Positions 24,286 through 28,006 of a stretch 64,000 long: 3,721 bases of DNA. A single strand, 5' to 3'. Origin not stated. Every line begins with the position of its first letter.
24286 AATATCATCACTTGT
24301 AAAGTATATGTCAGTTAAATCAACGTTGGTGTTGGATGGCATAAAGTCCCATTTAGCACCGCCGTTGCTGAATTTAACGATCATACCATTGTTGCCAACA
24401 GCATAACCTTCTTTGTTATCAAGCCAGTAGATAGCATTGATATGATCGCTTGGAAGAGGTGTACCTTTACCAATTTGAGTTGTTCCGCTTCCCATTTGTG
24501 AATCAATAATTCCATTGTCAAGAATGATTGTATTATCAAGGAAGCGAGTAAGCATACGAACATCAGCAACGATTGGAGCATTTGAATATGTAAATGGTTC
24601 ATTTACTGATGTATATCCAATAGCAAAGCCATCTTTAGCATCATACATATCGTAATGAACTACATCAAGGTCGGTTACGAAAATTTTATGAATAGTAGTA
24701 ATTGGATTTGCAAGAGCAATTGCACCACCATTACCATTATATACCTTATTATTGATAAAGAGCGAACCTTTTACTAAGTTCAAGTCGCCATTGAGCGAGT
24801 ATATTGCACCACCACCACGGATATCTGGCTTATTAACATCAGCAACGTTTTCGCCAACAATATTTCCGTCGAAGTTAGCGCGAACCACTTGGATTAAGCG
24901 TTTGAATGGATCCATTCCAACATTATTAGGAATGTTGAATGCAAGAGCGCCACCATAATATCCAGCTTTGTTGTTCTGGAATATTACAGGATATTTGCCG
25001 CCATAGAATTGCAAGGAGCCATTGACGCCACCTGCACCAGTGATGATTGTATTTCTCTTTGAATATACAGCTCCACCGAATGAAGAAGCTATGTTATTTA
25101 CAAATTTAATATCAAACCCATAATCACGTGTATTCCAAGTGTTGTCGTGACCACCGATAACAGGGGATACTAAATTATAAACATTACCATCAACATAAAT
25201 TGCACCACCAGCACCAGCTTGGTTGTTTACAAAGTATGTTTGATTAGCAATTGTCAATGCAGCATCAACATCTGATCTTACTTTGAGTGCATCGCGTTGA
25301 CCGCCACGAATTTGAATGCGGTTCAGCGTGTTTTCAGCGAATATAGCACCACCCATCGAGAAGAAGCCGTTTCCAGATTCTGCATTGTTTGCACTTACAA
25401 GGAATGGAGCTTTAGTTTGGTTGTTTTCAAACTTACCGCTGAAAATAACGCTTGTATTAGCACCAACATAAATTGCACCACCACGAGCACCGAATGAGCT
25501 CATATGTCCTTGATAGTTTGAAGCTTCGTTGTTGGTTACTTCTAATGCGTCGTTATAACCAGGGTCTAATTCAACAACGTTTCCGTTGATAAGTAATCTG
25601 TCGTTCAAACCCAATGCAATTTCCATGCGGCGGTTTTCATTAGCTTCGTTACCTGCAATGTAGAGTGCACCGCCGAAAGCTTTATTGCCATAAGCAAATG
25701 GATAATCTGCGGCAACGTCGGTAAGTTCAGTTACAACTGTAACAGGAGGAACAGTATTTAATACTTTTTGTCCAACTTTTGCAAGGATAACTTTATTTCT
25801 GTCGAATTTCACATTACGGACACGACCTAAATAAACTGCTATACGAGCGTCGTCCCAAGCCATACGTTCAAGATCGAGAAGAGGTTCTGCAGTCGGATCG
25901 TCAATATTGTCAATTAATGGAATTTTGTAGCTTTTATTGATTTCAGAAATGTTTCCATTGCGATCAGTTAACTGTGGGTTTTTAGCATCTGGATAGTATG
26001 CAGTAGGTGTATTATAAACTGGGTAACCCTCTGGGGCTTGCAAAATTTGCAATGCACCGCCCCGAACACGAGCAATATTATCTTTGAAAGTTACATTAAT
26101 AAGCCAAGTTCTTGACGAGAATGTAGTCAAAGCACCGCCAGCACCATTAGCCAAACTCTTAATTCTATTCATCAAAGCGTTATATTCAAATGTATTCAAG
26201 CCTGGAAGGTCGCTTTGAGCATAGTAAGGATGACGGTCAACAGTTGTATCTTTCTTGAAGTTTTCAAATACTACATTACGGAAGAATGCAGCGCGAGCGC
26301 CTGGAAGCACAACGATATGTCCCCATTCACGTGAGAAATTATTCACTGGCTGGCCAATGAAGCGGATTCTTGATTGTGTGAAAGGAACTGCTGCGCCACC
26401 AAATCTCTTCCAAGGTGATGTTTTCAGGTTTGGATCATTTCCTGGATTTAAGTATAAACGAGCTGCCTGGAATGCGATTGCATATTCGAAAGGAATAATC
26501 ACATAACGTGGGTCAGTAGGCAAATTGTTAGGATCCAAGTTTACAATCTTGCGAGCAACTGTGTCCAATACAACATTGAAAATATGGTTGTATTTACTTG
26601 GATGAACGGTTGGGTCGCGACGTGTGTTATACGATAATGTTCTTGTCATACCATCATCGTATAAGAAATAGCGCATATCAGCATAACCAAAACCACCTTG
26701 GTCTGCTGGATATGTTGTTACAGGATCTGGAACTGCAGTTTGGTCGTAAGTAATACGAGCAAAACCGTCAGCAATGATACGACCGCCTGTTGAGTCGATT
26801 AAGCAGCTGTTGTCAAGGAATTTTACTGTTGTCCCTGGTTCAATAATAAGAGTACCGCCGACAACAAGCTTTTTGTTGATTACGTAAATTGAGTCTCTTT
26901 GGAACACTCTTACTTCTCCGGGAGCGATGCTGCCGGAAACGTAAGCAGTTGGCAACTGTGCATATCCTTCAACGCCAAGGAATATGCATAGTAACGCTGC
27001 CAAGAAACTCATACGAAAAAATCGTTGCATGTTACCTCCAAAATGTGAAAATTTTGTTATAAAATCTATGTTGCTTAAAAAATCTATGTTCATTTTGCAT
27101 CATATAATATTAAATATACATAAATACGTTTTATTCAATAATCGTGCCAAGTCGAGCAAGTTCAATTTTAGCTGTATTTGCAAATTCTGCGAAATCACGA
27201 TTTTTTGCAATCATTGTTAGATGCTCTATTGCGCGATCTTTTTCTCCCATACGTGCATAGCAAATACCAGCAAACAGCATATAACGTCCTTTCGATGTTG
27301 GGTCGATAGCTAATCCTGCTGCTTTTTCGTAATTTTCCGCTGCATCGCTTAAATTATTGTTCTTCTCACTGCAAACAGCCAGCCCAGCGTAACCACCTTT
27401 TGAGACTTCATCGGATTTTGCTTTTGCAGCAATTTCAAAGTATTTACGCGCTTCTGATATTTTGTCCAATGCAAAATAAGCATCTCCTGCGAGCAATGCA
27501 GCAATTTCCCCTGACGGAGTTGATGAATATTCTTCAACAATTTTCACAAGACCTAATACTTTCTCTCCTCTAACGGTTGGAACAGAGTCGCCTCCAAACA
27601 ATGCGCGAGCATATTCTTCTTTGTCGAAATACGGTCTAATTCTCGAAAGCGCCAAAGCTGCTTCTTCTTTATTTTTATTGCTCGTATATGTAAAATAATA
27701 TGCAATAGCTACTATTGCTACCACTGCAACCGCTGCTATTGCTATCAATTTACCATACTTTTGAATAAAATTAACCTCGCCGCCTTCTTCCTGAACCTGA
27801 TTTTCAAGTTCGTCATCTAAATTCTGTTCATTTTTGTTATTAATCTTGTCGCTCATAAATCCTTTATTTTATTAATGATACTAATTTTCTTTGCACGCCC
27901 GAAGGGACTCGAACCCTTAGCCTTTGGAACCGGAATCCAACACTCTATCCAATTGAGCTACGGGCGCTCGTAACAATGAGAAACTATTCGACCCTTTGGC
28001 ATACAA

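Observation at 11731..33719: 22-kb array of six consecutive T9SS cargo genes, including two giants (about 2673 and 1828 aa)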

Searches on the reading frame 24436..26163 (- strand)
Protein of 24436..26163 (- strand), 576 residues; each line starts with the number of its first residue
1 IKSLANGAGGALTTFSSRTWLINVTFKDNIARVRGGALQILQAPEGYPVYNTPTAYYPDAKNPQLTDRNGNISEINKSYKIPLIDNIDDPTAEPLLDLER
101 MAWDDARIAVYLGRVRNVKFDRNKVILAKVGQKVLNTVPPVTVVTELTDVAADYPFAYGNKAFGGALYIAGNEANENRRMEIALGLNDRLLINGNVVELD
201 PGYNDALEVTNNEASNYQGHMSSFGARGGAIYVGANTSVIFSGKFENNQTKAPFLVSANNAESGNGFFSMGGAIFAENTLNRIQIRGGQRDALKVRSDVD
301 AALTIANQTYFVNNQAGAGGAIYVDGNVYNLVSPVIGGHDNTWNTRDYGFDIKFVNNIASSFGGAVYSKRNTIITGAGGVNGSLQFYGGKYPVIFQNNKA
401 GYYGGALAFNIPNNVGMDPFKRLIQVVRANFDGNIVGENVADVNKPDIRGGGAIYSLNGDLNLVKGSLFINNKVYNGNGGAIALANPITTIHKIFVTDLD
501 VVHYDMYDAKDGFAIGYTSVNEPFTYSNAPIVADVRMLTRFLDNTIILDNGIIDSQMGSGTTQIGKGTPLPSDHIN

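Call 99: search_solved_structures(query=A10, max_evalue=1, show_alignments=1)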
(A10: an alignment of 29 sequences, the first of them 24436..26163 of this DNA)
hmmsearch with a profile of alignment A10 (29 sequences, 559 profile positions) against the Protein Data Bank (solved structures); distinct sequences matched with E-value up to 1: 0.

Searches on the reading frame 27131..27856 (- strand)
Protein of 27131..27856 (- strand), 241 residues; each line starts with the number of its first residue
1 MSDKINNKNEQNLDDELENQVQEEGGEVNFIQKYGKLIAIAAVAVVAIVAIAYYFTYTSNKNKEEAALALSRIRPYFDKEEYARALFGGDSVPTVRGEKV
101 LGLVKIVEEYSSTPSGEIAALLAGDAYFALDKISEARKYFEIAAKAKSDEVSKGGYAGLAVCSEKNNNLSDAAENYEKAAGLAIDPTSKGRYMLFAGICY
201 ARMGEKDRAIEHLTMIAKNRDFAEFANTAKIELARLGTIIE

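Call 4: search_protein_families(library=pfam, proteins=[window:27131-27856:-], max_evalue=0.01)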
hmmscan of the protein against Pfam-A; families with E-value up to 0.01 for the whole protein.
window:27131-27856:- (241 aa): 11 families
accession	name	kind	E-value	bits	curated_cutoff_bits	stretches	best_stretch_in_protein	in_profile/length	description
PF09976.15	TPR_21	-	1.1e-07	32.3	25.5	1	30-151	3-110/193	Tetratricopeptide repeat-like domain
PF14559.12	TPR_19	-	3.7e-07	30.8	25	0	166-221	4-56/68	Tetratricopeptide repeat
PF07719.23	TPR_2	-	2.7e-06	27.5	27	0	123-145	7-29/34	Tetratricopeptide repeat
PF13432.12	TPR_16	-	2.9e-06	28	32.7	1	121-186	1-62/65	Tetratricopeptide repeat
PF13424.12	TPR_12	-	1.8e-05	25.3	30.1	0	158-214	8-69/77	Tetratricopeptide repeat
PF00515.34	TPR_1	-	2e-05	24.6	27.8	0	156-179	4-27/34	Tetratricopeptide repeat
PF13174.12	TPR_6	-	8.2e-05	23.4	26.3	0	197-219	7-29/33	Tetratricopeptide repeat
PF10300.15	Iml2-TPR_39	-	0.00092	18.5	22.2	1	106-212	256-359/467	Iml2/Tetratricopeptide repeat protein 39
PF13181.12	TPR_8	-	0.0017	18.8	25.7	0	122-147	6-31/34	Tetratricopeptide repeat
PF12895.13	ANAPC3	-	0.0039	17.9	27.2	0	167-213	3-79/82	Anaphase-promoting complex, cyclosome, subunit 3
PF13428.12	TPR_14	-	0.0043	18.1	23.5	0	120-146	4-30/44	Tetratricopeptide repeat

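Call 5: search_protein_families(library=ncbifam, proteins=[window:27131-27856:-], max_evalue=0.01)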
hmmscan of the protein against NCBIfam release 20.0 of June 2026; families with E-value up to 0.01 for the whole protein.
window:27131-27856:- (241 aa): 5 families
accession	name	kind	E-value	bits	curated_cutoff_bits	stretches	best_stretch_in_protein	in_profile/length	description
TIGR02552.1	LcrH_SycD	equivalog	1e-06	28.5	104.8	1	157-218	56-114/136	SycD/LcrH family type III secretion system chaperone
NF052312.1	T9SS_PorW_SprE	equivalog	8.1e-05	21.4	250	1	122-235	146-261/716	type IX secretion system periplasmic lipoprotein PorW/SprE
TIGR02917.1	PEP_TPR_lipo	equivalog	0.00024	19.1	312.2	1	121-217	469-560/899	XrtA/PEP-CTERM system TPR-repeat protein PrsT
NF002725.1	PRK02603.1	equivalog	0.0013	18.8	143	1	162-214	44-96/173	photosystem I assembly protein Ycf3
TIGR00540.1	TPR_hemY_coli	hypoth_equivalog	0.0084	14.9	142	0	69-179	280-385/385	heme biosynthesis-associated TPR protein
